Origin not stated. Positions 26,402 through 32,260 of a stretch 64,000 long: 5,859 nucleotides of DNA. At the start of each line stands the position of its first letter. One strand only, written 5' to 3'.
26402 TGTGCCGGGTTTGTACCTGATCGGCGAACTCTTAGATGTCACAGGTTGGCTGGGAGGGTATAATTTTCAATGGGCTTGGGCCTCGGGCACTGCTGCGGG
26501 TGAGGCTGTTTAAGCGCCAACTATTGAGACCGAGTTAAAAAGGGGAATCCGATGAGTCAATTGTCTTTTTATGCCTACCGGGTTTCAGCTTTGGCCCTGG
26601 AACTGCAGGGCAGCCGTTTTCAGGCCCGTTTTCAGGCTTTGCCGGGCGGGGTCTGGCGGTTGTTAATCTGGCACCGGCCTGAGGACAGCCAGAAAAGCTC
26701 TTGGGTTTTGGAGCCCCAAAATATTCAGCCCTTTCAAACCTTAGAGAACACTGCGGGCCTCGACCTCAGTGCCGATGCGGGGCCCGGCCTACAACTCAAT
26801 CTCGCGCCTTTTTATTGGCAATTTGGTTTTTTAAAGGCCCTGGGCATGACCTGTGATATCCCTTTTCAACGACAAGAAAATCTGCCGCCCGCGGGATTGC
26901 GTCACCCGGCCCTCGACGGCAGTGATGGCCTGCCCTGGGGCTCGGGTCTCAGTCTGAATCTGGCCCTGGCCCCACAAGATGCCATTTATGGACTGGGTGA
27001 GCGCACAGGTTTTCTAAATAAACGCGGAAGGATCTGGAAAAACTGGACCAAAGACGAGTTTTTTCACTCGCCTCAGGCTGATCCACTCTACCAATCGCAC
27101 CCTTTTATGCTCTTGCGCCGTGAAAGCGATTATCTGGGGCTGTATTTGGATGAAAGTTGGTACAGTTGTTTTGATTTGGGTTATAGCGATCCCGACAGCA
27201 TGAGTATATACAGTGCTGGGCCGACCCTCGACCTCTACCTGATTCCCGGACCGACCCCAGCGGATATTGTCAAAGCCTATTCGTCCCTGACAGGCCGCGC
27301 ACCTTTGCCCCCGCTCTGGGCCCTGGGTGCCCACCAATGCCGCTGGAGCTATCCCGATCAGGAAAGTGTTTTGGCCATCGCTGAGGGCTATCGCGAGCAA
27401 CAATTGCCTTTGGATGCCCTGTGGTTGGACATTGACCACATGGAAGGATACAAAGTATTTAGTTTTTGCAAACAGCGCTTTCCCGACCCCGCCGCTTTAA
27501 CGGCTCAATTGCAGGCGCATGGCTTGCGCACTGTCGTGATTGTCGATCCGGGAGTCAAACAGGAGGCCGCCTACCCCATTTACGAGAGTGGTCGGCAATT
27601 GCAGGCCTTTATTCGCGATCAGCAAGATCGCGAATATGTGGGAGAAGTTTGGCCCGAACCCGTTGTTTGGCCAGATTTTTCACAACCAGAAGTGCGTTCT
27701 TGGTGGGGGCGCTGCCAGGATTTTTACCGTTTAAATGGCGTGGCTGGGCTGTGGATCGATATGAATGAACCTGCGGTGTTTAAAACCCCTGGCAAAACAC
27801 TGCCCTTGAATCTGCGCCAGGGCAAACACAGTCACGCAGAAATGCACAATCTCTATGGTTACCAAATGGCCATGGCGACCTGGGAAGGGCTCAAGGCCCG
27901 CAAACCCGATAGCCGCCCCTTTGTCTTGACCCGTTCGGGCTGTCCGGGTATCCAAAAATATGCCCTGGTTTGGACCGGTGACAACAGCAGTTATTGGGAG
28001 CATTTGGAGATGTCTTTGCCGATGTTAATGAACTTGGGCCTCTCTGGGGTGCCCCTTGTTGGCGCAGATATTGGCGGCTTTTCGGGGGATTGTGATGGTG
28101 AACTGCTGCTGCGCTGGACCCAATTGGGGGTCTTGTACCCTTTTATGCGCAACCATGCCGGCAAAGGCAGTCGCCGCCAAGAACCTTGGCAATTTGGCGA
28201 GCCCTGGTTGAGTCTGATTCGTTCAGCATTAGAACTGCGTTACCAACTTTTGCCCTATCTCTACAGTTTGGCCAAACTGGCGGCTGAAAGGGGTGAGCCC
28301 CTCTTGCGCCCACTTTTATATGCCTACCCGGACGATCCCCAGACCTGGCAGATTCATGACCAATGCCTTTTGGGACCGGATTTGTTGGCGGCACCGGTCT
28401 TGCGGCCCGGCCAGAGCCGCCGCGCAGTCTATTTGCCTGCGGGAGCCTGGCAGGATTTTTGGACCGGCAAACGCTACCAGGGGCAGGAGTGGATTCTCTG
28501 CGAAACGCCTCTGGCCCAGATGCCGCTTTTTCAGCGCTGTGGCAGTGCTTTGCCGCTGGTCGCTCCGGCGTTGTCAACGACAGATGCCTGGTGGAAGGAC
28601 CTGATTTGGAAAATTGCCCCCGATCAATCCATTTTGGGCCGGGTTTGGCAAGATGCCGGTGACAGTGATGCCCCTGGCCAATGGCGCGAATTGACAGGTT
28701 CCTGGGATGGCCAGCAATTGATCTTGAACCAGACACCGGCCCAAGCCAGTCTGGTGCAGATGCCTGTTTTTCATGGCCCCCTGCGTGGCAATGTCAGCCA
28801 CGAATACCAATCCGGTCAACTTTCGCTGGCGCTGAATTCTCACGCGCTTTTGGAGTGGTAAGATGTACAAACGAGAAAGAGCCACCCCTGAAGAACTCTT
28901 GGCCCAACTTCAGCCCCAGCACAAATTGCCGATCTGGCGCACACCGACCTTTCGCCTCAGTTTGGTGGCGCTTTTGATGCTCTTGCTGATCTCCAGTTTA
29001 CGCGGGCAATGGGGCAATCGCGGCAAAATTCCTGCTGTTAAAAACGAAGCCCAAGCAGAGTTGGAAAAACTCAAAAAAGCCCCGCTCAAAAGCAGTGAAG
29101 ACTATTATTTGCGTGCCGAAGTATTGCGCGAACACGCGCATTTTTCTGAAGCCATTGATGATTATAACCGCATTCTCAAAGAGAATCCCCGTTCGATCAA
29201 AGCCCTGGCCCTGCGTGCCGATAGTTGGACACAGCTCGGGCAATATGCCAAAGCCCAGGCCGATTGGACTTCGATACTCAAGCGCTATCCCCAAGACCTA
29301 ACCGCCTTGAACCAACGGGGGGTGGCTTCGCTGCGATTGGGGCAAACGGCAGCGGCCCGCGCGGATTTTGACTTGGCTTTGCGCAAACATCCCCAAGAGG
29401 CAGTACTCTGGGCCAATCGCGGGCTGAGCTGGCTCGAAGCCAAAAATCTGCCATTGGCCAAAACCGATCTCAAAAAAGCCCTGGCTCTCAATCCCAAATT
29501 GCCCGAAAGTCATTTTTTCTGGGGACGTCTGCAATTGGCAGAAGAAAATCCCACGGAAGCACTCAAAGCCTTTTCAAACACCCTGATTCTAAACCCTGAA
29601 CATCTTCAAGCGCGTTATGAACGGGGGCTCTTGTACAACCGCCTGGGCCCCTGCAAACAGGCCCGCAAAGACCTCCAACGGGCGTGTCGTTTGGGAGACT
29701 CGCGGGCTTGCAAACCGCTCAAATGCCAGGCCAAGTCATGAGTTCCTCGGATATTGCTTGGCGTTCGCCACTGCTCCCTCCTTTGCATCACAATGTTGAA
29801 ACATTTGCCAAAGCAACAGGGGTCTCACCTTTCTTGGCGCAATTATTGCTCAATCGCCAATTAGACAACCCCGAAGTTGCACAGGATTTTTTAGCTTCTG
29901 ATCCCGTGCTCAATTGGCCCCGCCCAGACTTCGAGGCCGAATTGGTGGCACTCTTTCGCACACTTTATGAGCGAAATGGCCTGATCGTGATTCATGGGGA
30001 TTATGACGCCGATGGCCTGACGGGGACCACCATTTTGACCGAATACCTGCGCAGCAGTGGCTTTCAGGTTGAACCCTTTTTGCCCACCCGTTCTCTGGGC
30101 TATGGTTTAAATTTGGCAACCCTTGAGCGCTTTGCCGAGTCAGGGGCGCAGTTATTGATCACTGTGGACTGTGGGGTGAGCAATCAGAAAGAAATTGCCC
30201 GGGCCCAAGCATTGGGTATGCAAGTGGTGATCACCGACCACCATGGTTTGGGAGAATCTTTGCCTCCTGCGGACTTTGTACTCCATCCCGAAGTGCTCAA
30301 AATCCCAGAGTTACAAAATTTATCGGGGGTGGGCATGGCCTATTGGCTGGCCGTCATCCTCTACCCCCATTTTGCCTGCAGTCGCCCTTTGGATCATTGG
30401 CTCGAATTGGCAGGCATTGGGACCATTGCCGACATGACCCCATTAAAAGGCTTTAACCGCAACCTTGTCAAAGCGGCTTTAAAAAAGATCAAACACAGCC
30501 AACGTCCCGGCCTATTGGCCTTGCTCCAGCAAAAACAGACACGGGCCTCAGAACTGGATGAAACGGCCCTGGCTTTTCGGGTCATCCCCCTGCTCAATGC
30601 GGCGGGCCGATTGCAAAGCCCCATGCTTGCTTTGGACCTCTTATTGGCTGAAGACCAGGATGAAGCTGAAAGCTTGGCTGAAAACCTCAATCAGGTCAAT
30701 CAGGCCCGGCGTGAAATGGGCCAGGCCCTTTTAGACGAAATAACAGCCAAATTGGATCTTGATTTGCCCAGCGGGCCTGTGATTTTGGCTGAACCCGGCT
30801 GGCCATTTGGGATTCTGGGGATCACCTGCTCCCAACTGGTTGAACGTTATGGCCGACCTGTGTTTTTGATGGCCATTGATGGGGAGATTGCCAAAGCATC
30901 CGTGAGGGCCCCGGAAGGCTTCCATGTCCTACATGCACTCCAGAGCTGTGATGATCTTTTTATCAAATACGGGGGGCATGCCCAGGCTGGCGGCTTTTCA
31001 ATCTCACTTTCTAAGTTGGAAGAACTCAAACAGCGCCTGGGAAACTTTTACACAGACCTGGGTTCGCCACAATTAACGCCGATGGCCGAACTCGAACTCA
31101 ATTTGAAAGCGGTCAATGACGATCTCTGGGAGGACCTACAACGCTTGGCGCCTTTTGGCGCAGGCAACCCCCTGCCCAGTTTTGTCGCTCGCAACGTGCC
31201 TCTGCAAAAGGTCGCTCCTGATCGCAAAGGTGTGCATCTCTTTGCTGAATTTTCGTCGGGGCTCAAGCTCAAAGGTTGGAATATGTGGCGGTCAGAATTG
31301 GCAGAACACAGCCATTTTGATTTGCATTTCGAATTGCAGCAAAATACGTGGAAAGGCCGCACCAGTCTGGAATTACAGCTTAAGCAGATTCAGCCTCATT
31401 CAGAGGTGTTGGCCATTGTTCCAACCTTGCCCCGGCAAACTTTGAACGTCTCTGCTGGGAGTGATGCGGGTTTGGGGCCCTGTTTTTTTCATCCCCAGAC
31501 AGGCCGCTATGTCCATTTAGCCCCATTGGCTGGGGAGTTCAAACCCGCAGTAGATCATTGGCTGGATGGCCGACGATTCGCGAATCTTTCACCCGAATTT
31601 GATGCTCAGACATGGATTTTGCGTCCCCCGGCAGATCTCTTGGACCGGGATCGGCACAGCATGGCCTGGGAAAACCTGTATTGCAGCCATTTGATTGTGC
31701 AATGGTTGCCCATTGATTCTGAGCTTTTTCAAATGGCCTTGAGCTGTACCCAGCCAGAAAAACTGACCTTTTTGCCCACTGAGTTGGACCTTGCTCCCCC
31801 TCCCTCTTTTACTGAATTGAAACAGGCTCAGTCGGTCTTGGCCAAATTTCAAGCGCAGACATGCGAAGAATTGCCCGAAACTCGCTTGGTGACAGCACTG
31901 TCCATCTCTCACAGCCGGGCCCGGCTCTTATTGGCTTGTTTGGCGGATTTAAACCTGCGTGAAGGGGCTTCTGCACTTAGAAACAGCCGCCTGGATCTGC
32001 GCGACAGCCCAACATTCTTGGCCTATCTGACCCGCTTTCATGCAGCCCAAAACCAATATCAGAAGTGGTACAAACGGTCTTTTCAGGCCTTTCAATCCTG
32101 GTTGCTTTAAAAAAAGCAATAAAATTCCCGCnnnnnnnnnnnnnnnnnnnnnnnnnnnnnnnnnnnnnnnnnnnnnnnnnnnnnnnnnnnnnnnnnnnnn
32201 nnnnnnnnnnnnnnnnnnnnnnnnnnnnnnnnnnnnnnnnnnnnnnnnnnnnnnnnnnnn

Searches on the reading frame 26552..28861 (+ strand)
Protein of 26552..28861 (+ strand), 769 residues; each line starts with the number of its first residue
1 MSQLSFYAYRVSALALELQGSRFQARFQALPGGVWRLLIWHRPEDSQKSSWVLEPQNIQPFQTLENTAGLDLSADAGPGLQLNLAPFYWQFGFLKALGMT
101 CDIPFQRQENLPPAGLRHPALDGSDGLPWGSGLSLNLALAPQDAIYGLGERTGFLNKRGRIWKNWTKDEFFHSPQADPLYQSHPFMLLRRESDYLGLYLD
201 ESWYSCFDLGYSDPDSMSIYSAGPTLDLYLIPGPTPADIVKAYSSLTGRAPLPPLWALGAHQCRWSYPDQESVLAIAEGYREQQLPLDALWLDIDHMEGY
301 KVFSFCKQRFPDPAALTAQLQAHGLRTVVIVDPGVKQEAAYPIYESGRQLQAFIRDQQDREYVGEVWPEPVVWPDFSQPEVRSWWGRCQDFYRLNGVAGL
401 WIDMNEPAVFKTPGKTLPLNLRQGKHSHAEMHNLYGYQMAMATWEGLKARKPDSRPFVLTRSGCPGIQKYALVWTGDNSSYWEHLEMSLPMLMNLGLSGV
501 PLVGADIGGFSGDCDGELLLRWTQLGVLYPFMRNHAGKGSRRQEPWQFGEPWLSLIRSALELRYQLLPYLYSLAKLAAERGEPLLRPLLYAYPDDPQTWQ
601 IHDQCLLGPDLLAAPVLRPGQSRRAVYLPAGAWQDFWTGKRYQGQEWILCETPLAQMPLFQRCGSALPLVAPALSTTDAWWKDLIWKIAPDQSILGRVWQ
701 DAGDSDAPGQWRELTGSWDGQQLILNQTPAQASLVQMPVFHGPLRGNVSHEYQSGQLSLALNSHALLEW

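Call 73: search_protein_families(library=pfam, proteins=[window:26552-28861:+], max_evalue=0.00001)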
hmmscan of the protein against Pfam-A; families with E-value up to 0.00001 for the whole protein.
window:26552-28861:+ (769 aa): 3 families
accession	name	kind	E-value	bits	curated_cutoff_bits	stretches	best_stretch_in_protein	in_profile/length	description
PF01055.32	Glyco_hydro_31_2nd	-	3.1e-123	411.7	23.5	1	251-573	2-328/328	Glycosyl hydrolases family 31 TIM-barrel domain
PF21365.3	Glyco_hydro_31_3rd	-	1.2e-27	96.7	24.4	1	581-666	1-86/87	Glycosyl hydrolase family 31 C-terminal domain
PF13802.12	Gal_mutarotas_2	-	9.6e-23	81.8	27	1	26-208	3-184/184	Glycosyl hydrolase 31 N-terminal galactose mutarotase-like domain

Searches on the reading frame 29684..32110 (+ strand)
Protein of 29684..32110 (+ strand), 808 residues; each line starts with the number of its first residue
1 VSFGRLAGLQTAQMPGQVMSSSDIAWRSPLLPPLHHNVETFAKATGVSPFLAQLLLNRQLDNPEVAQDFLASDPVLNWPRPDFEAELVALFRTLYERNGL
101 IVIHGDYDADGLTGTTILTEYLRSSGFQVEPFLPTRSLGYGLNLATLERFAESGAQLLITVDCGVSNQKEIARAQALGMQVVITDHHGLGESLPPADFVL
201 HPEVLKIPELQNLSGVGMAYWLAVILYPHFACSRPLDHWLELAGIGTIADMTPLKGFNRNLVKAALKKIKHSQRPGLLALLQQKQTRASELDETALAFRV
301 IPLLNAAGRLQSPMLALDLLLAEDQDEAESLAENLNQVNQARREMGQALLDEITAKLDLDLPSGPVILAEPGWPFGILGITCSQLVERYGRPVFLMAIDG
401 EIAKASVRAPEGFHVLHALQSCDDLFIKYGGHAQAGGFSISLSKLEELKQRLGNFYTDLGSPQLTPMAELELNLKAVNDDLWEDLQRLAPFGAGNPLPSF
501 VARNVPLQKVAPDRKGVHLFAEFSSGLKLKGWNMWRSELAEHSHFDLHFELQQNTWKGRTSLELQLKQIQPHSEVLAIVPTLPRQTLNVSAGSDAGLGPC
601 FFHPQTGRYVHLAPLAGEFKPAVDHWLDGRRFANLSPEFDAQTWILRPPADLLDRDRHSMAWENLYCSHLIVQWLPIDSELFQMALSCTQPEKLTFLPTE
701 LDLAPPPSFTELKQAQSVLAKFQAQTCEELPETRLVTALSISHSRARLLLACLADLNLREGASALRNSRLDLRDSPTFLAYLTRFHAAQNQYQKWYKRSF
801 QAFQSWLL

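Call 73: search_protein_families(library=pfam, proteins=[window:29684-32110:+], max_evalue=0.00001)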
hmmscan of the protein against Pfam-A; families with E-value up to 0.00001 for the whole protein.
window:29684-32110:+ (808 aa): 3 families
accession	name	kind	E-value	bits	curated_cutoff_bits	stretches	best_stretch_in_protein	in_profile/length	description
PF01368.27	DHH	-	1.5e-19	70.9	28.1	1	101-224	2-103/125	DHH family, N-terminal domain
PF17768.7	RecJ_OB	-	2.1e-16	60.4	27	1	470-567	3-106/107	RecJ OB domain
PF02272.25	DHHA1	-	2.7e-09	37.8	25.9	1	367-455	5-99/102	DHHA1 domain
